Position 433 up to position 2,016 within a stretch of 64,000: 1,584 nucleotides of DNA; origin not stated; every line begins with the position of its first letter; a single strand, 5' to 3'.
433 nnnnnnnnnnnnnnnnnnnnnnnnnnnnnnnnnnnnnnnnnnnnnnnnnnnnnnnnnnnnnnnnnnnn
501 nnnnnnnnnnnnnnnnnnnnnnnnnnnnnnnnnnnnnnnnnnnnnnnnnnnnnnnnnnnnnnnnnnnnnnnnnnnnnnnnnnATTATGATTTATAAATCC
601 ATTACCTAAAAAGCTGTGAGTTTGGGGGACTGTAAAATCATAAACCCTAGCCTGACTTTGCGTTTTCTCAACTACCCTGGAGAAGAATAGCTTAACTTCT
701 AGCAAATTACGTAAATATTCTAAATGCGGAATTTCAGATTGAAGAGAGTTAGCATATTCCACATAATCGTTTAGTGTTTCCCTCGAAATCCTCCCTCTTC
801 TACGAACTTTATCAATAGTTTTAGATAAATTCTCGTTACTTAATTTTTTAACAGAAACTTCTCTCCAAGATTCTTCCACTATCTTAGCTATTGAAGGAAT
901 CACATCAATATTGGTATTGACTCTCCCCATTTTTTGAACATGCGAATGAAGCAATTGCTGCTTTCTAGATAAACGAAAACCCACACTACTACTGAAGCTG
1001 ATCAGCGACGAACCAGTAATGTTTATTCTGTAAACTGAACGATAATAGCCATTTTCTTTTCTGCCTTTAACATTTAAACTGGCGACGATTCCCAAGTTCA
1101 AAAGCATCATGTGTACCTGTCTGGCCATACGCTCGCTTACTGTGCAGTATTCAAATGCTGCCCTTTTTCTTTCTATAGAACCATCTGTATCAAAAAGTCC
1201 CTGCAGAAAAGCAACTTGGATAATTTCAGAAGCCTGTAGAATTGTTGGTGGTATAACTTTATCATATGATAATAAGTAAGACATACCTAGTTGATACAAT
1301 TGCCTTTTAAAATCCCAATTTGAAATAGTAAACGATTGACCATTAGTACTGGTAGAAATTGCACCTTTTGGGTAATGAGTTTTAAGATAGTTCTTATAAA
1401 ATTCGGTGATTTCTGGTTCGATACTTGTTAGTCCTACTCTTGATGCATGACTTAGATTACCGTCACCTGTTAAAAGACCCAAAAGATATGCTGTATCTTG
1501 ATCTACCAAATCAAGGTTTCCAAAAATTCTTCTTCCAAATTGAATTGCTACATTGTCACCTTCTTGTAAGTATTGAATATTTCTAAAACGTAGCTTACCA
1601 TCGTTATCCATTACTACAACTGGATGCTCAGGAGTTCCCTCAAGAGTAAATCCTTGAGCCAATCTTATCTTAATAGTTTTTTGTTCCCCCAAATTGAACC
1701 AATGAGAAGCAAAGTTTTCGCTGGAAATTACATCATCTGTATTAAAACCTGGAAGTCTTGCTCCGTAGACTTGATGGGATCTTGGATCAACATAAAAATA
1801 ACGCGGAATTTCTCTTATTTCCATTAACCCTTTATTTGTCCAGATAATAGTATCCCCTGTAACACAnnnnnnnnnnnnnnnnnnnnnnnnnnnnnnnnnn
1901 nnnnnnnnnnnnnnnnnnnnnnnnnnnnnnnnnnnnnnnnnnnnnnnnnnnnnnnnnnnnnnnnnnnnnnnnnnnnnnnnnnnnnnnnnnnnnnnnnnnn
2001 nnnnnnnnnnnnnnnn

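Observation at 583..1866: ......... intein splitting the Walker A GKT motif of FtsH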

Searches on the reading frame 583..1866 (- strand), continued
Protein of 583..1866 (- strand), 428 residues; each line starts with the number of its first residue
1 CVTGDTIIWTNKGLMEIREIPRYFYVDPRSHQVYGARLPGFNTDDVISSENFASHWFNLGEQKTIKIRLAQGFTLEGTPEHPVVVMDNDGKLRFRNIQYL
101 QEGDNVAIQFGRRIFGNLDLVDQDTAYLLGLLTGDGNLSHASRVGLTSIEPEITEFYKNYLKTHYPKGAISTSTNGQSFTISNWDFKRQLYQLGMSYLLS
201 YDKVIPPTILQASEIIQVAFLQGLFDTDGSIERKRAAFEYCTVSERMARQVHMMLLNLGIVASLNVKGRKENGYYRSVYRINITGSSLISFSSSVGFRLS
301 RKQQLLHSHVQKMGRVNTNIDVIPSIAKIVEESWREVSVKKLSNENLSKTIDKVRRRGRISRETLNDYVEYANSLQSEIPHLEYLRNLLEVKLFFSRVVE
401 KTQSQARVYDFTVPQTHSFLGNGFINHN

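Call 49: find_related_loci(query=A2, collection=genome_contigs, flank=1500)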
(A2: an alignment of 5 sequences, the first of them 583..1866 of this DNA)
Query A2 (428 aa) in genome_contigs; peptide patterns used: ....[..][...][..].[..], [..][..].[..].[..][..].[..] (x = any residue, [..] = any of these).
122 stretches matched a pattern; 42 encode a relative of the query (tblastn E <= 1e-3); 42 distinct loci.
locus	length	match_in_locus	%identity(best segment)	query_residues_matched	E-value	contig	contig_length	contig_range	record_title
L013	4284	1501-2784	78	1-428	0e+0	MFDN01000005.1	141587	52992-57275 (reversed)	MAG: Candidatus Daviesbacteria bacterium RIFCSPLOWO2_01_FULL_39_23 rifcsplowo2_01_scaffold_174, whole genome shotgun seq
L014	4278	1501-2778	70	1-428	0e+0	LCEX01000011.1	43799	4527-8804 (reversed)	MAG: Candidatus Gottesmanbacteria bacterium GW2011_GWC1_43_10 UV55_C0011, whole genome shotgun sequence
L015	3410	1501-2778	68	1-428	0e+0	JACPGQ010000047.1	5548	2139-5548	MAG: Candidatus Levyibacteriota bacterium isolate NC_groundwater_392_Ag_B-0.1um_43_10 GD18-4_B1_scaffold_898175, whole g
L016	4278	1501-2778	68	1-428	0e+0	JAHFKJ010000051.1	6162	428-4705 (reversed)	MAG: Candidatus Gottesmanbacteria bacterium isolate nzgw407 NODE_23625_length_6163_cov_3.243628, whole genome shotgun se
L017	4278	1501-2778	65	1-428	0e+0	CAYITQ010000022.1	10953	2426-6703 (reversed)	MAG TPA_asm: uncultured Gammaproteobacteria bacterium isolate ERP119705_co3_801 genome assembly, contig: NODE_7290_lengt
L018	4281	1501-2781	65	1-428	0e+0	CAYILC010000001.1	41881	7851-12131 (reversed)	MAG TPA_asm: uncultured Pseudomonadales bacterium isolate ERP119705_co23_558 genome assembly, contig: NODE_656_length_41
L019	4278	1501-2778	64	1-428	0e+0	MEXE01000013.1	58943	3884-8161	MAG: Candidatus Amesbacteria bacterium RBG_19FT_COMBO_48_16 rbg_19ft_combo_scaffold_196, whole genome shotgun sequence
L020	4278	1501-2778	63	1-428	0e+0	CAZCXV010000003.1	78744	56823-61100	MAG TPA_asm: uncultured Gammaproteobacteria bacterium isolate SRP062349_co2_267 genome assembly, contig: NODE_199_length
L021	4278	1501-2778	64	1-428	0e+0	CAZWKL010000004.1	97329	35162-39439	MAG TPA_asm: uncultured Pseudomonadales bacterium isolate binchicken_co173_42 genome assembly, contig: NODE_663_length_9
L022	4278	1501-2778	63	1-428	0e+0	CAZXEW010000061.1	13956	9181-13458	MAG TPA_asm: uncultured Gammaproteobacteria bacterium isolate binchicken_co203_146 genome assembly, contig: k141_2264925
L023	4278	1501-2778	63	1-428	0e+0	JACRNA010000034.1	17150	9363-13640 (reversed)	MAG: Candidatus Amesbacteria bacterium isolate NC_groundwater_1921_Pr3_S-0.2um_39_4 scaffold_559846, whole genome shotgu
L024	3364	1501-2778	60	1-428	0e+0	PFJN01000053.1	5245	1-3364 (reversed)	MAG: Candidatus Pacebacteria bacterium CG_4_10_14_3_um_filter_34_15 CG_4_10_14_3_um_filter_scaffold_14376_c, whole genom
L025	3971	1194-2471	57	1-428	4e-169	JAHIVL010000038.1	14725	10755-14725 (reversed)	MAG: Patescibacteria group bacterium isolate MM_PC_MetaG.mb.79 MM_PC_MetaG.mb.79_k141_728088, whole genome shotgun seque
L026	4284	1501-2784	77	1-428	0e+0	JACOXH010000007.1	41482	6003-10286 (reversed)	MAG: Candidatus Daviesbacteria bacterium isolate NC_groundwater_148_Ag_S-0.1um_39_10 S4_GD2017_2_S1_scaffold_522, whole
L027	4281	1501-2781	47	1-428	2e-136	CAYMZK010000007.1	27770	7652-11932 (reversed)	MAG TPA_asm: uncultured Candidatus Saccharibacteria bacterium isolate SRP141376_co2_311 genome assembly, contig: NODE_37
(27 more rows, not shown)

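Call 50: find_related_loci(query=A2, collection=viral_contigs, flank=3000)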
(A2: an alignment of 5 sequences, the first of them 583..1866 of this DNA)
Query A2 (428 aa) in viral_contigs; peptide patterns used: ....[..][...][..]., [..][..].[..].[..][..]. (x = any residue, [..] = any of these).
42 stretches matched a pattern, but none encodes a relative of the query by tblastn (E <= 1e-3).

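Call 67: search_protein_representatives(protein=window:583-1866:-)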
Query: 428 residues. Proteins with E-value up to 0.001 (for the whole library): 9866; up to 1e-10: 3062; up to 1e-30: 381. The best 150 are listed.
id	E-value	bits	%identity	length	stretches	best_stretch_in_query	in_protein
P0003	8.1e-163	558.5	58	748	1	1-428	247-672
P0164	1.2e-131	455.8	49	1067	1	1-428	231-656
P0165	8.7e-127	439.9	31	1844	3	68-428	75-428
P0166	7.2e-115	400.6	44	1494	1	1-428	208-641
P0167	2.1e-94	333.3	40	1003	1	1-428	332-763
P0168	1.4e-85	304.2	42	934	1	1-428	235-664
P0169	6.2e-82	292.2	38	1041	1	1-428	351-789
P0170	1.2e-77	278.1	40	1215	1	1-428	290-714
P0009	2.2e-75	270.6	38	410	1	15-420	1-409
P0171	3.7e-74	266.6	36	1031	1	1-428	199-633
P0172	1.7e-73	264.4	36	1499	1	1-428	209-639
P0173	6.3e-72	259.2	31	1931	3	60-428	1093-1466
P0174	7.6e-68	245.8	29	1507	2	56-428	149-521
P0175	1.9e-65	237.9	29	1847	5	60-428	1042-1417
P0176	6.1e-65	236.2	33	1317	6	88-298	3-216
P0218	8.8e-51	189.6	29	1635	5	1-428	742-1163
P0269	9.1e-43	163.2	29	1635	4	125-428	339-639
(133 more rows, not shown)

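Call 69: search_protein_families(library=pfam, proteins=[P0166, P0172, P0164, P0167, P0170], max_evalue=0.00001)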
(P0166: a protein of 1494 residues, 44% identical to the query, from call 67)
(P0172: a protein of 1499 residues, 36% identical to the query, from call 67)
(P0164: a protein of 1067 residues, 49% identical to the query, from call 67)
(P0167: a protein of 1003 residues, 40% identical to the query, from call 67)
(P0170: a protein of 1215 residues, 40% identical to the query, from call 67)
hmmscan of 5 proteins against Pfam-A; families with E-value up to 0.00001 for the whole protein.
P0166 (1494 aa): 7 families
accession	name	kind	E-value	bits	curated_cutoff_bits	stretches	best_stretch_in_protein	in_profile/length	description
PF01434.24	Peptidase_M41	-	2.2e-61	207.5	29.9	1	1303-1490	2-191/191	Peptidase family M41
PF00004.35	AAA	-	1.6e-31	109.9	21.2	1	1131-1221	43-130/131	ATPase family associated with various cellular activities (AAA)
PF14528.11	LAGLIDADG_3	-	1.6e-29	102.5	22.5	1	430-509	3-82/82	LAGLIDADG-like domain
PF14890.11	Intein_splicing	-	6.1e-27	94.8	35.8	2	246-641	24-155/155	Intein splicing domain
PF17862.7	AAA_lid_3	-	2.6e-16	59.2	27.2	1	1244-1287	1-44/45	AAA+ lid domain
PF05204.19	Hom_end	-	2.9e-10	40.7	21.1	0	418-502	2-90/110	Homing endonuclease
PF06480.20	FtsH_ext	-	6.4e-08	33.2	25.5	1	9-72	3-72/103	FtsH Extracellular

P0172 (1499 aa): 6 families
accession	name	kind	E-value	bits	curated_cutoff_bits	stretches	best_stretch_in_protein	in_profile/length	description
PF01434.24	Peptidase_M41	-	2.6e-62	210.5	29.9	1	1296-1483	2-191/191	Peptidase family M41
PF14890.11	Intein_splicing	-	4e-32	111.6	35.8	2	224-639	11-155/155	Intein splicing domain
PF14528.11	LAGLIDADG_3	-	6e-32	110.2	22.5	1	424-500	2-82/82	LAGLIDADG-like domain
PF00004.35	AAA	-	3e-30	105.8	21.2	1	640-738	12-108/131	ATPase family associated with various cellular activities (AAA)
PF17862.7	AAA_lid_3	-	3.6e-16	58.8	27.2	1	1237-1281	1-45/45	AAA+ lid domain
PF06480.20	FtsH_ext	-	2.7e-09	37.6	25.5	1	9-91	2-99/103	FtsH Extracellular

P0164 (1067 aa): 6 families
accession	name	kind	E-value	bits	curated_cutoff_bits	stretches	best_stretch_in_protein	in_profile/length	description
PF01434.24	Peptidase_M41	-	1.2e-62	211.7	29.9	1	860-1046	2-191/191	Peptidase family M41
PF00004.35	AAA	-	7.4e-38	130.4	21.2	1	657-778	12-130/131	ATPase family associated with various cellular activities (AAA)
PF14528.11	LAGLIDADG_3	-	8.9e-19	68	22.5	1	447-524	3-82/82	LAGLIDADG-like domain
PF14890.11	Intein_splicing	-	1.6e-15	57.7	35.8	1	272-656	27-155/155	Intein splicing domain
PF17862.7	AAA_lid_3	-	9.2e-11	41.5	27.2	1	801-838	1-38/45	AAA+ lid domain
PF06480.20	FtsH_ext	-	6.2e-06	26.8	25.5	0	32-110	7-98/103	FtsH Extracellular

P0167 (1003 aa): 3 families
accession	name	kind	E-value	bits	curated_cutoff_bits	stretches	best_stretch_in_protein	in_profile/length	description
PF00004.35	AAA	-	2.2e-25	90.1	21.2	1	764-882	12-128/131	ATPase family associated with various cellular activities (AAA)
PF14528.11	LAGLIDADG_3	-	1.6e-21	76.8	22.5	1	548-629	2-82/82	LAGLIDADG-like domain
PF14890.11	Intein_splicing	-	3.7e-15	56.5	35.8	1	339-763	2-155/155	Intein splicing domain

P0170 (1215 aa): 5 families
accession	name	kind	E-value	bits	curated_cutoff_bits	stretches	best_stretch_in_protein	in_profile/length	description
PF00004.35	AAA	-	8.5e-36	123.7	21.2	1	715-834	12-130/131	ATPase family associated with various cellular activities (AAA)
PF01434.24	Peptidase_M41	-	1.6e-35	123.2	29.9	1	915-1102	2-190/191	Peptidase family M41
PF14528.11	LAGLIDADG_3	-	2.4e-16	60.2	22.5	1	503-578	2-82/82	LAGLIDADG-like domain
PF17862.7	AAA_lid_3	-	4.1e-10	39.5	27.2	1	858-899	2-43/45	AAA+ lid domain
PF14890.11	Intein_splicing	-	3.3e-08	33.9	35.8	1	326-714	22-155/155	Intein splicing domain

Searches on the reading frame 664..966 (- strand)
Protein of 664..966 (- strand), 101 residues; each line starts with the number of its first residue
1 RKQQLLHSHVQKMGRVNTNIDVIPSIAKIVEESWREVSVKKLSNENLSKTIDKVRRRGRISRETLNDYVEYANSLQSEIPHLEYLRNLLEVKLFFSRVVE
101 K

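Call 66: search_protein_families(library=pfam, proteins=[window:664-966:-], max_evalue=10)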
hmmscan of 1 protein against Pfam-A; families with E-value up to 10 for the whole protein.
seq(101 aa): 1 family
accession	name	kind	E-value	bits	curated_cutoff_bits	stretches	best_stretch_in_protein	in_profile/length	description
PF20781.2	TssR_C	-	0.058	14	25.7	1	36-79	70-114/141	TssR C-terminal domain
